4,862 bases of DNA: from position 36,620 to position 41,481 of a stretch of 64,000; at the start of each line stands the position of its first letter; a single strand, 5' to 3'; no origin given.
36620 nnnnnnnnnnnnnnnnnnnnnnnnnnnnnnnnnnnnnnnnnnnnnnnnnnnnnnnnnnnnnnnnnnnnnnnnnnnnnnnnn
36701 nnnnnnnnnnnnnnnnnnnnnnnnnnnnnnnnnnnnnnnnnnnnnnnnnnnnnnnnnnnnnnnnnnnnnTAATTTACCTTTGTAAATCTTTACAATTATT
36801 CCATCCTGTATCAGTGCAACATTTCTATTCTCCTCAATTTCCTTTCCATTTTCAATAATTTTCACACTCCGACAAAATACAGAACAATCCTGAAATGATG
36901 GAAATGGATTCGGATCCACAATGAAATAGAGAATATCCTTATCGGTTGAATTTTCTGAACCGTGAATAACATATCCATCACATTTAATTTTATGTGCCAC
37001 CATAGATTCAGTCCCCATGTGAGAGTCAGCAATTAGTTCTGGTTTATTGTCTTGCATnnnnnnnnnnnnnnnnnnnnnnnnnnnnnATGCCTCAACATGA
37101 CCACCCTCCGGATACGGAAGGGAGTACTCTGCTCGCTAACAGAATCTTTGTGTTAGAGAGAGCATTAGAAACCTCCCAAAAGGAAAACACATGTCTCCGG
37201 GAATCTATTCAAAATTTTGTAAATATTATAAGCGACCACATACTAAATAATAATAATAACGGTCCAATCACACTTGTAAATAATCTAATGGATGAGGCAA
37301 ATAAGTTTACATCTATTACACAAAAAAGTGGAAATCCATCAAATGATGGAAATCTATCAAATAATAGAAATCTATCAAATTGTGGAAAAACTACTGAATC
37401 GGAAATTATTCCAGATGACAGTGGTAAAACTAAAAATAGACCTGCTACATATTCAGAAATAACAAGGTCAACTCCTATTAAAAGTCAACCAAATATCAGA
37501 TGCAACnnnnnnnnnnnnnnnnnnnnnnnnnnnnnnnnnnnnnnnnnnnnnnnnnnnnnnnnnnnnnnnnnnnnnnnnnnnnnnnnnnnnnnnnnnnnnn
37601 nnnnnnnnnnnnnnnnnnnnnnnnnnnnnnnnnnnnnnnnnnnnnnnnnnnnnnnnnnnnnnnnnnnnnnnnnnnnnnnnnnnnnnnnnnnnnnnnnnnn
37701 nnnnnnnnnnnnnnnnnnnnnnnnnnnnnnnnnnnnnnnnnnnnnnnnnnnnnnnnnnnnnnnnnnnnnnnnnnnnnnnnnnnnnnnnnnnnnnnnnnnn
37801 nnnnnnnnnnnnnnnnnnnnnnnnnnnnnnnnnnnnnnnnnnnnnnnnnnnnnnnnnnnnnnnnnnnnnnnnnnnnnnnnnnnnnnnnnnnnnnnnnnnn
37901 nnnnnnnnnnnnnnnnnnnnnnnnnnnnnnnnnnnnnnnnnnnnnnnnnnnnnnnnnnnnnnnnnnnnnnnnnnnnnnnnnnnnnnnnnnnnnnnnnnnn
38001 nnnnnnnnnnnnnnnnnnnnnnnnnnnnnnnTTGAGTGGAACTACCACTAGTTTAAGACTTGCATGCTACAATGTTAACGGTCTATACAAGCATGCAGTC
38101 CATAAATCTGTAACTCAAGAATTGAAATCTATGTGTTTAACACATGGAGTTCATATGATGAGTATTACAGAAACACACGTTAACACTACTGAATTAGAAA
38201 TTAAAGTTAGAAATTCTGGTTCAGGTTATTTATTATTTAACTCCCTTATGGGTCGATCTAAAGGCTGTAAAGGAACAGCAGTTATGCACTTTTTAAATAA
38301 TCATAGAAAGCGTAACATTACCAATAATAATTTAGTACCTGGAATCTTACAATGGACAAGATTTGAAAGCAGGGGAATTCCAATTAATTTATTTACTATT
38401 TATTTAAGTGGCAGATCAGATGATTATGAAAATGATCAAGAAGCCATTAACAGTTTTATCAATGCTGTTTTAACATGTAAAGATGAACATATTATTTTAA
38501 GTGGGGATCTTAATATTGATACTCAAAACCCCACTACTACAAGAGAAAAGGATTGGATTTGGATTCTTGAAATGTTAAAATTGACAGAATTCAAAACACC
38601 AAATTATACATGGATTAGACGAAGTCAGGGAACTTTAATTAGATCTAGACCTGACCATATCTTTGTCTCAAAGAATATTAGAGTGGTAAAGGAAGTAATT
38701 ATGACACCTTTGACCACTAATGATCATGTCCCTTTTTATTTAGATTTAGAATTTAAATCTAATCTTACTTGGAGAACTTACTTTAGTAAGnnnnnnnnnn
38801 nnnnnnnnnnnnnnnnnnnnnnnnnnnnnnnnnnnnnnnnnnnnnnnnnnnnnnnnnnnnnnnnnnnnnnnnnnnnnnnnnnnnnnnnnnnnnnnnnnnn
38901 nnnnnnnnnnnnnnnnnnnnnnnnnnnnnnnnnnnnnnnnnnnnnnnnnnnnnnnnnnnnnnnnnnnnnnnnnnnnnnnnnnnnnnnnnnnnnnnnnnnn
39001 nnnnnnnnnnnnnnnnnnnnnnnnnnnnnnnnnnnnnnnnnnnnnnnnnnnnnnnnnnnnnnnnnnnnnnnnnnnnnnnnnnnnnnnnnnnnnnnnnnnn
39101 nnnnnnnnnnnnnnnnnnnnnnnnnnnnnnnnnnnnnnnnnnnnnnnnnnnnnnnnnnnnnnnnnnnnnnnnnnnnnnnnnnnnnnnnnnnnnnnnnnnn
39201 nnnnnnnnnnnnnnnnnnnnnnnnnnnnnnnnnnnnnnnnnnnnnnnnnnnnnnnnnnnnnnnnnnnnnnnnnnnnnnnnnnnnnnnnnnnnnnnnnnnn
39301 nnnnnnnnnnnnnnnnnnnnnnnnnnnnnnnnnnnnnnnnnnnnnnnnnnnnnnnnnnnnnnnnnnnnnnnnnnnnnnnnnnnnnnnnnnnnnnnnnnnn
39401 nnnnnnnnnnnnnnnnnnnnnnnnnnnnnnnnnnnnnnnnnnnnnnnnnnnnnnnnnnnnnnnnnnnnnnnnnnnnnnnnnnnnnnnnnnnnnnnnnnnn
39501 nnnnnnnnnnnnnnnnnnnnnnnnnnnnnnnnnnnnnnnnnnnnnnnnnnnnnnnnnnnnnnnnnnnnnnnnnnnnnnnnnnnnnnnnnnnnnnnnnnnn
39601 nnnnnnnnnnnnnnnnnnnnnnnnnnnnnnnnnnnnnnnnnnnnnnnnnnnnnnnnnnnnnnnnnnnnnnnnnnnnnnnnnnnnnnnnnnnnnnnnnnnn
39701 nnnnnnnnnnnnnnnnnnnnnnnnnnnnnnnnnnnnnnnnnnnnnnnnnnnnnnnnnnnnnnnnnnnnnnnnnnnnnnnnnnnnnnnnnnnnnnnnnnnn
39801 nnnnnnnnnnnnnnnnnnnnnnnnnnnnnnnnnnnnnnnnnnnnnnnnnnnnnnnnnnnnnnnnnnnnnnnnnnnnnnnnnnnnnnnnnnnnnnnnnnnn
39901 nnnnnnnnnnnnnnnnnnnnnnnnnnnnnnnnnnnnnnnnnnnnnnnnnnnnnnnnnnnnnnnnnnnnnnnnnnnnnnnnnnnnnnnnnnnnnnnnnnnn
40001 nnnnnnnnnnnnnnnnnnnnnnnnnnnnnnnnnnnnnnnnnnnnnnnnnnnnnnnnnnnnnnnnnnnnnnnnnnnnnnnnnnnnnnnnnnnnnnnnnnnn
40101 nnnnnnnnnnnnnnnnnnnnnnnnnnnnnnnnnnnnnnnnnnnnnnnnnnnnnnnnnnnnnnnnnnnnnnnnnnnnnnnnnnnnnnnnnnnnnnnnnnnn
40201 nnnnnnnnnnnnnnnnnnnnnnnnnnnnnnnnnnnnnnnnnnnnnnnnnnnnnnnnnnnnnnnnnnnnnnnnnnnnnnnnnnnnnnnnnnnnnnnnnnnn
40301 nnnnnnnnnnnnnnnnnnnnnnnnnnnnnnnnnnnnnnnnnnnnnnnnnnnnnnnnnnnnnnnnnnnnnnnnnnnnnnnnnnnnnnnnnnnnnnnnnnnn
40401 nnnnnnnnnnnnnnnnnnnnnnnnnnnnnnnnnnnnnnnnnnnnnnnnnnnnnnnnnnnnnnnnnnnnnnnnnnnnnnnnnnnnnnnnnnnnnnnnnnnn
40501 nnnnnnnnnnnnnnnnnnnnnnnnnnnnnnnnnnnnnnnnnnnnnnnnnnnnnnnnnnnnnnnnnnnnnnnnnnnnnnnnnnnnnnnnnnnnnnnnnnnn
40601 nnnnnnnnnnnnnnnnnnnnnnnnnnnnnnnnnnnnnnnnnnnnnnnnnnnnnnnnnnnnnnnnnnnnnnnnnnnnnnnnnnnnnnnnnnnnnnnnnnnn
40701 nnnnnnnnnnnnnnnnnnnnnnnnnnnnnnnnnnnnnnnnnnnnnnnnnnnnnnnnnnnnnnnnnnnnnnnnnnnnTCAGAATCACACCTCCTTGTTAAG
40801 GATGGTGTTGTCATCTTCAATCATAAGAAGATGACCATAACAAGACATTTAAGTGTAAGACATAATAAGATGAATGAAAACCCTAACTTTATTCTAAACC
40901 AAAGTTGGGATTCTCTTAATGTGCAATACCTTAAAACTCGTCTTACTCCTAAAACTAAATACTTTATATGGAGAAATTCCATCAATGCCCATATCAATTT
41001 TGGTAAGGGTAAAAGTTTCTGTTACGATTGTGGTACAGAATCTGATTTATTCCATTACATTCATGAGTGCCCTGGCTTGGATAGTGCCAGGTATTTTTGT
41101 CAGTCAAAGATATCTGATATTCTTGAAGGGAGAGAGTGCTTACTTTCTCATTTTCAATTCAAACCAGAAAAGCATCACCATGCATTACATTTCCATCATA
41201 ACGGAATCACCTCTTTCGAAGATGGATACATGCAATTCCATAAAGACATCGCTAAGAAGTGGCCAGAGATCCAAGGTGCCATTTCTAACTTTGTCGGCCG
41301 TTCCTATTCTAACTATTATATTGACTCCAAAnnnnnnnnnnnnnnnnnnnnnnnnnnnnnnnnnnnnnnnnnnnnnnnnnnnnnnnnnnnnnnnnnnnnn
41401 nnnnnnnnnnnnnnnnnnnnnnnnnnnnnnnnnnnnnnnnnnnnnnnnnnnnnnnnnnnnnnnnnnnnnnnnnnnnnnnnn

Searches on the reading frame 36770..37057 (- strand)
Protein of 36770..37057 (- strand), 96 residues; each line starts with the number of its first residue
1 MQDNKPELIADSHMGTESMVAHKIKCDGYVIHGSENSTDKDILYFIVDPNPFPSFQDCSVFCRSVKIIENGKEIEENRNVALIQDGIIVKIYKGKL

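Call 83: find_encoding_contigs(protein=window:36770-37057:-, flank=8000, max_places=10)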
Protein seq(96 aa) (96 aa): no gene with exactly this product is on record in the collection.

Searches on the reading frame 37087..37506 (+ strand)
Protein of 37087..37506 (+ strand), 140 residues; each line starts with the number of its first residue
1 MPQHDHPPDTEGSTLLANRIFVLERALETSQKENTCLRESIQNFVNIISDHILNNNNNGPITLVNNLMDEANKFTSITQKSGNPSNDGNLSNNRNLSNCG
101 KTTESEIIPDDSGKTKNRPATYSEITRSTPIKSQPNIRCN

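Call 7: search_protein_families(library=pfam, proteins=[window:37087-37506:+], max_evalue=0.01)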
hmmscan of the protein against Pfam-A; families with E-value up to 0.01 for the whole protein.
window:37087-37506:+ (140 aa): 0 families

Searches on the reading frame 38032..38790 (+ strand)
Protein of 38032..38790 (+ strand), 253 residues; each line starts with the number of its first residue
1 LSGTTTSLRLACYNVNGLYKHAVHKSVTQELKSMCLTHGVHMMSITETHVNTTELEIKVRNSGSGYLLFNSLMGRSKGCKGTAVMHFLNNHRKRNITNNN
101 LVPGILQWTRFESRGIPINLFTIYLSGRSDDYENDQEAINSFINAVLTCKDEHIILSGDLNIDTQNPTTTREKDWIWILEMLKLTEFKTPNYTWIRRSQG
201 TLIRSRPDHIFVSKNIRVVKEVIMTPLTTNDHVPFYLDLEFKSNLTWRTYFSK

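Call 68: search_solved_structures(query=window:38032-38790:+, max_evalue=10, show_alignments=2)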
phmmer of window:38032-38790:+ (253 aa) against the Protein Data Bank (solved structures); distinct sequences matched with E-value up to 10: 2.
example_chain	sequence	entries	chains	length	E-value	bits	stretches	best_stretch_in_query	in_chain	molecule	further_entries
5j8n_A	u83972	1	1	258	0.0014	21.4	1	188-241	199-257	Exodeoxyribonuclease III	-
2v0r_A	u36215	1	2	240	0.63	12.7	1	160-226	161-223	LTX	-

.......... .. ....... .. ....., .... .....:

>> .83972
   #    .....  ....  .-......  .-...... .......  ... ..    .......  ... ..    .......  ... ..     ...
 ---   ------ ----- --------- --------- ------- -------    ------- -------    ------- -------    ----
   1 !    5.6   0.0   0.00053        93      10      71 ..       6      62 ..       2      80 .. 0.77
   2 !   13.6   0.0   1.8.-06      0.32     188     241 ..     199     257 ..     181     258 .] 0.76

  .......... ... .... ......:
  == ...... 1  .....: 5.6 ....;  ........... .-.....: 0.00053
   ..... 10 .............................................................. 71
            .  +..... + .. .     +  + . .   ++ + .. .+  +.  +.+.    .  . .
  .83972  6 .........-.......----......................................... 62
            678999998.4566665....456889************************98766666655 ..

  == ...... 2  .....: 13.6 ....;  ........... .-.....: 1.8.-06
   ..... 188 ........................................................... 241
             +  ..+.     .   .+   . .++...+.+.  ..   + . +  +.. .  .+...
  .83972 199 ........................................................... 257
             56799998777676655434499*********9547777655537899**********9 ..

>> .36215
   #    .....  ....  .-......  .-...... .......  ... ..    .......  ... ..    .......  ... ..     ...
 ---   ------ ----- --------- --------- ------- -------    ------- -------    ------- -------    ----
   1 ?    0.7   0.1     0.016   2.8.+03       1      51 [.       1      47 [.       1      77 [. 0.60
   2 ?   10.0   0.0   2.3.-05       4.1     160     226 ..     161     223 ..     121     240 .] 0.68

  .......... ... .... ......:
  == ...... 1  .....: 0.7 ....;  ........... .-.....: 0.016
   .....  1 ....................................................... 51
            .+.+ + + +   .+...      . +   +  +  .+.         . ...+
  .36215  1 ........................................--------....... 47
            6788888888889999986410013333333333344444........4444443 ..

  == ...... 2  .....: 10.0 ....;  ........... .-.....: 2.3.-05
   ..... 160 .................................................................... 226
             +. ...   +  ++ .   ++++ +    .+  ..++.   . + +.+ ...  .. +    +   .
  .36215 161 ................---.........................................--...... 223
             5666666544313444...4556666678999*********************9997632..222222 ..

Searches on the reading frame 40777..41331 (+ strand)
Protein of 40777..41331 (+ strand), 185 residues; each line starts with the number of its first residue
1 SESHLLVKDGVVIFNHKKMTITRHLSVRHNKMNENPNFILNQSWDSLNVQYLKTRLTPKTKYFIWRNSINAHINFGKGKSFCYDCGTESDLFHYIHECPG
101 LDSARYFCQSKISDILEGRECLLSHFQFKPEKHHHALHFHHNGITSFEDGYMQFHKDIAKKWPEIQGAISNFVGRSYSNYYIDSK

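Call 7: search_protein_families(library=pfam, proteins=[window:40777-41331:+], max_evalue=0.01)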
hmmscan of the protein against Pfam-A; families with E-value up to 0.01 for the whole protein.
window:40777-41331:+ (185 aa): 0 families

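Call 64: find_homologous_proteins(query=A2, max_evalue=0.001)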
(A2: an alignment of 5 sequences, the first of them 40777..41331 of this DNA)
Query A2 (5 sequences): 703 candidates shared short words with the query, none scored E <= 0.001.
